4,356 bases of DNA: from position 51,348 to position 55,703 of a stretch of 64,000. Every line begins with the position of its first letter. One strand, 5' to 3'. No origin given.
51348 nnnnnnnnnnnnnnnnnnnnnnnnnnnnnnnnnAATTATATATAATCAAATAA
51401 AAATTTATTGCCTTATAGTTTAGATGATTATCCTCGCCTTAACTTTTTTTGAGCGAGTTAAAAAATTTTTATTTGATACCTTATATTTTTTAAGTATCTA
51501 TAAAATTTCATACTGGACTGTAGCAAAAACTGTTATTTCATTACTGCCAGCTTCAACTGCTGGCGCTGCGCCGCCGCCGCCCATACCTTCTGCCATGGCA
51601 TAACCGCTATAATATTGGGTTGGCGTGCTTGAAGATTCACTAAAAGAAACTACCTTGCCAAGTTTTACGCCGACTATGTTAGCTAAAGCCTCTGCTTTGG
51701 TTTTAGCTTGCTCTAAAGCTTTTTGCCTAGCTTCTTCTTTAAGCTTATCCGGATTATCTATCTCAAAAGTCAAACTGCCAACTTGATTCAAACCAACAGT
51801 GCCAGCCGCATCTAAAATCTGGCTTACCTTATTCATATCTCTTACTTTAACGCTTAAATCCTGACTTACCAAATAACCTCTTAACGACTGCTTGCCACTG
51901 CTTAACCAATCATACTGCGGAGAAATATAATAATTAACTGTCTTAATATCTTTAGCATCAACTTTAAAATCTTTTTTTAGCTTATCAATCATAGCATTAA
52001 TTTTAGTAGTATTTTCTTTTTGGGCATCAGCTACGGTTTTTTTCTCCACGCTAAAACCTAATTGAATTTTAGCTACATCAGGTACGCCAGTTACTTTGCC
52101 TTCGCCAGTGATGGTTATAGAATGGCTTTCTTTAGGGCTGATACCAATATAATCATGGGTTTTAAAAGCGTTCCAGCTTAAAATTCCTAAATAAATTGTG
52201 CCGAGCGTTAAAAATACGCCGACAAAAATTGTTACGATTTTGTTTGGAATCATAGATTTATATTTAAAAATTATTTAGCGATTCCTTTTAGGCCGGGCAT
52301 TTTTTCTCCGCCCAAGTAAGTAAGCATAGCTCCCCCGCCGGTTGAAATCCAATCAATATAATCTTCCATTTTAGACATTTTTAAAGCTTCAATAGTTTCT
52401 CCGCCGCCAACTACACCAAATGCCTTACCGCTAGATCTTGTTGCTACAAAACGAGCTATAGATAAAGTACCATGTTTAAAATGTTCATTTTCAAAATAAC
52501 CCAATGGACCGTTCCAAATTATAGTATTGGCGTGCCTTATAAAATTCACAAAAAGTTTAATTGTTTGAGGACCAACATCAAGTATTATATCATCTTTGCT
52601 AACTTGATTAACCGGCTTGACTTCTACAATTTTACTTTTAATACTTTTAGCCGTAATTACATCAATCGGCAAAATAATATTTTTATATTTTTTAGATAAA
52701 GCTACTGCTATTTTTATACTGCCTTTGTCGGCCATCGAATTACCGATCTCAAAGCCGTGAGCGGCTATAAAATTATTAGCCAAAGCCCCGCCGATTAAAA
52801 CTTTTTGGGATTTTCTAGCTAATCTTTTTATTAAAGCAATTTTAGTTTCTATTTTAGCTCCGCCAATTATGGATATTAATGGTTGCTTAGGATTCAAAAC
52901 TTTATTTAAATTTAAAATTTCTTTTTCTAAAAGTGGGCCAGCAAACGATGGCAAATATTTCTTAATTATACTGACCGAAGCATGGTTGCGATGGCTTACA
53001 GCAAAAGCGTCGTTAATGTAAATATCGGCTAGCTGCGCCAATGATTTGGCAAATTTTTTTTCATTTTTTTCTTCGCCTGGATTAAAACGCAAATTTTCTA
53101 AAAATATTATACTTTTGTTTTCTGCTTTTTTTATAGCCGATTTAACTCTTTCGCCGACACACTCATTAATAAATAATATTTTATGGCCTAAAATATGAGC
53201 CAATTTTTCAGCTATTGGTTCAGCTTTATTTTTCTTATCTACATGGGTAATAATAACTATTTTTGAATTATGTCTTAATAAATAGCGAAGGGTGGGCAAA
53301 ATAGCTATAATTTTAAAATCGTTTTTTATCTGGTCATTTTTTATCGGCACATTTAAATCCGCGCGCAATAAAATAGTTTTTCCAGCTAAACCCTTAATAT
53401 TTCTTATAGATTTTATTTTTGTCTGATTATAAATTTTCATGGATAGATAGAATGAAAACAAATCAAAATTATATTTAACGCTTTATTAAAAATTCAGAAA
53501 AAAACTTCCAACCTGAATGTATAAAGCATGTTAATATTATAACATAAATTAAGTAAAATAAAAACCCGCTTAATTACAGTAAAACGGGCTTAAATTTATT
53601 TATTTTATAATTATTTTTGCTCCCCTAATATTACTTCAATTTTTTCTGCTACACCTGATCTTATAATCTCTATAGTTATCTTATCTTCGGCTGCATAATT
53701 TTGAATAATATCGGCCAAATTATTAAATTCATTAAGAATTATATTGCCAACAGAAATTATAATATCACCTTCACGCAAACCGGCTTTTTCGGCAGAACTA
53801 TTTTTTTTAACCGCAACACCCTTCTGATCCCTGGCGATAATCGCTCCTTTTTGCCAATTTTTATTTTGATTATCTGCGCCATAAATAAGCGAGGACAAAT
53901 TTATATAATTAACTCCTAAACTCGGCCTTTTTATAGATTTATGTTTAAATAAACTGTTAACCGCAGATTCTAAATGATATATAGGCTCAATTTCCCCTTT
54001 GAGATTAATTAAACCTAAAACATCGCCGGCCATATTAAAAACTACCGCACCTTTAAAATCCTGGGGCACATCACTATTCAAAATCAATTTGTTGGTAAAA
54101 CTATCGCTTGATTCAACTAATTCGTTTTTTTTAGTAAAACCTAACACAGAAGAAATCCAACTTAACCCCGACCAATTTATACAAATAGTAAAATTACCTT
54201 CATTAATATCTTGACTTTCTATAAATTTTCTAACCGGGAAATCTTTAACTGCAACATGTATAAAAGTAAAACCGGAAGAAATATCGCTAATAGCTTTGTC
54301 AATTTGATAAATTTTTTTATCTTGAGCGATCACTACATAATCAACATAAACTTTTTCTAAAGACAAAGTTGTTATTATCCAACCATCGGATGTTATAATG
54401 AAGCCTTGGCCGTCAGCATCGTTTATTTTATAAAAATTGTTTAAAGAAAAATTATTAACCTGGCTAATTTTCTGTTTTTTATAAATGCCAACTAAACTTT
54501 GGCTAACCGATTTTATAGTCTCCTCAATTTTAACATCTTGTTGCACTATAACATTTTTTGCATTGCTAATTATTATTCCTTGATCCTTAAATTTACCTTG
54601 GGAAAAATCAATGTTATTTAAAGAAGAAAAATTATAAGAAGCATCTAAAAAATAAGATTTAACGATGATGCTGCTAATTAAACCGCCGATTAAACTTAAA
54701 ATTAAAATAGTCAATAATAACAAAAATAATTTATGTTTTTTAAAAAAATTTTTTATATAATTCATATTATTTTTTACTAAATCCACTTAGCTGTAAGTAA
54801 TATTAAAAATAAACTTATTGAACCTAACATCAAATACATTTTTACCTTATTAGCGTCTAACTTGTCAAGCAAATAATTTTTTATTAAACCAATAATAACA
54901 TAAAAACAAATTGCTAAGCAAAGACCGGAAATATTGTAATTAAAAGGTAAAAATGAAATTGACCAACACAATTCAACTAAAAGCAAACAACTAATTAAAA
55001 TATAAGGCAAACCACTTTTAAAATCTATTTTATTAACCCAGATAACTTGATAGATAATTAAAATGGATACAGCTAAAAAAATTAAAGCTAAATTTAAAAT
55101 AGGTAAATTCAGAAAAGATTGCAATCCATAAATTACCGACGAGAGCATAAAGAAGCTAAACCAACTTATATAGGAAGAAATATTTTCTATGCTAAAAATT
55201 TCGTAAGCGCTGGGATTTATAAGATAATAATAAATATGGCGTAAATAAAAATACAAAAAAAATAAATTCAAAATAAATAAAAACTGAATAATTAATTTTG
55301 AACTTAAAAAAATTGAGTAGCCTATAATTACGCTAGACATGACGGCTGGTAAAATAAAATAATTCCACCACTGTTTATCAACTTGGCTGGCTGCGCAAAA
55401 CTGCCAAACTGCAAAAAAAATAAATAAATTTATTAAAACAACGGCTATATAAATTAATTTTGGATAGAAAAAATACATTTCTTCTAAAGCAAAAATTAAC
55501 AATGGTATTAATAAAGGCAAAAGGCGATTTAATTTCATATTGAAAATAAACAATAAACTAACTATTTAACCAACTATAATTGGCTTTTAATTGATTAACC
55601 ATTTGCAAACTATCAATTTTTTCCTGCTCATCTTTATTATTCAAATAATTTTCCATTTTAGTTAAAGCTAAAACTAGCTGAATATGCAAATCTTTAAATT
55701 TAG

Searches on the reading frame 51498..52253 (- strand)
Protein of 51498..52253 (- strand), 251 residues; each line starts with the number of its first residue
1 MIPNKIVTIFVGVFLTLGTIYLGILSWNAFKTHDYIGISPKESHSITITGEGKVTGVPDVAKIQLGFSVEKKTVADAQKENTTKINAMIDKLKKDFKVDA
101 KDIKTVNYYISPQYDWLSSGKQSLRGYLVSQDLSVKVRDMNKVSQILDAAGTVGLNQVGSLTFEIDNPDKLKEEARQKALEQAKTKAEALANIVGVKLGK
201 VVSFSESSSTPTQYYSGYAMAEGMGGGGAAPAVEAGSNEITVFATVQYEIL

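Call 69: search_protein_families(library=pfam, proteins=[window:51498-52253:-], max_evalue=0.0001)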
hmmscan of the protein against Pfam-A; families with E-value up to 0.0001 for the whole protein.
window:51498-52253:- (251 aa): 1 family
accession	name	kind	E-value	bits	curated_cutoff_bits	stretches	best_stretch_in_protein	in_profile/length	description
PF04402.19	SIMPL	-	1.1e-53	183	25.2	1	46-248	1-205/205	Protein of unknown function (DUF541)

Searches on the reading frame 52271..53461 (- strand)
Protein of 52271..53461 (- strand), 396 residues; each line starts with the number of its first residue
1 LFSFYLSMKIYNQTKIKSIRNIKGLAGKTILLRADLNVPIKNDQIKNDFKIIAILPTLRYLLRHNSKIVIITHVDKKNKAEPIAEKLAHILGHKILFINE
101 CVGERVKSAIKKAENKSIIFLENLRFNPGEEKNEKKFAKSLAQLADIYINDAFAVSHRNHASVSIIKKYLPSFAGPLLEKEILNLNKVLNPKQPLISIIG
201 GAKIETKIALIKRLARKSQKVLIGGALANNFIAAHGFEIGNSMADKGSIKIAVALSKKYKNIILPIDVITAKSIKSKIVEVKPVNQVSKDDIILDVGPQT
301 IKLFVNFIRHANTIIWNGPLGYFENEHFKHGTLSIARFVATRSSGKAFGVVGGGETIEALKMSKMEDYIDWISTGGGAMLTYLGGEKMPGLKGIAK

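Call 69: search_protein_families(library=pfam, proteins=[window:52271-53461:-], max_evalue=0.0001)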
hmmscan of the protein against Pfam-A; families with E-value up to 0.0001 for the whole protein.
window:52271-53461:- (396 aa): 1 family
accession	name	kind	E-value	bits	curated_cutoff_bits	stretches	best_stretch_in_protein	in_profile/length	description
PF00162.24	PGK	-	8.7e-122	407.2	27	1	25-386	6-379/379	Phosphoglycerate kinase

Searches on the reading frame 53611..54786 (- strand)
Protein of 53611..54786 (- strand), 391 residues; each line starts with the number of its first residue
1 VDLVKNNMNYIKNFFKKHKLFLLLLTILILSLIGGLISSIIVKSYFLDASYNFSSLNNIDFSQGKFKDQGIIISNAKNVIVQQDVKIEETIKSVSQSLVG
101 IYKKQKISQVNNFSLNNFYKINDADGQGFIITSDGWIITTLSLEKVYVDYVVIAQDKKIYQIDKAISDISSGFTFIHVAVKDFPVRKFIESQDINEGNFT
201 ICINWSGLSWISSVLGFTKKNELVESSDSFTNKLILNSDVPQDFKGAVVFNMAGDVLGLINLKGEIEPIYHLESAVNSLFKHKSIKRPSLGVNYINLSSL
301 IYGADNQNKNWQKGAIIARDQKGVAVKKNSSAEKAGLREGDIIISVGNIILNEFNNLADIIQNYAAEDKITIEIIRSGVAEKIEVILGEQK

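Call 69: search_protein_families(library=pfam, proteins=[window:53611-54786:-], max_evalue=0.0001)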
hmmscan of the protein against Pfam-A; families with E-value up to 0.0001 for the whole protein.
window:53611-54786:- (391 aa): 2 families
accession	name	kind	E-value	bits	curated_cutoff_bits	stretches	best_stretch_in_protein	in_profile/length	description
PF17820.7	PDZ_6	-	1.1e-08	35.1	27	1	325-376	4-54/54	PDZ domain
PF13180.12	PDZ_2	-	4.1e-08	33.8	27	1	290-386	3-79/80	PDZ domain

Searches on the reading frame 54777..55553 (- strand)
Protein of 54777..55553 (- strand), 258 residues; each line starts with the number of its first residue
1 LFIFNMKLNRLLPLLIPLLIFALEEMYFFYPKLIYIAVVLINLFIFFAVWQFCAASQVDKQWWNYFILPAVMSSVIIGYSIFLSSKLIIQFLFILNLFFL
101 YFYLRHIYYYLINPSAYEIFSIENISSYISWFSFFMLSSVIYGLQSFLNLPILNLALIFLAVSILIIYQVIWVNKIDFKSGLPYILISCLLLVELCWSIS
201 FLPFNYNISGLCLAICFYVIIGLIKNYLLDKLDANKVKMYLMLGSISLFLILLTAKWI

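Call 69: search_protein_families(library=pfam, proteins=[window:54777-55553:-], max_evalue=0.0001)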
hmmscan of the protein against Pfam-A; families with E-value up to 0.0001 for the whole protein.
window:54777-55553:- (258 aa): 1 family
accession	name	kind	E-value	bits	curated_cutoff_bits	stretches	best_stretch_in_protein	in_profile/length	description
PF18900.5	DUF5656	-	1e-07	32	23.3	1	63-251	56-239/242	Protein of unknown function (DUF5656)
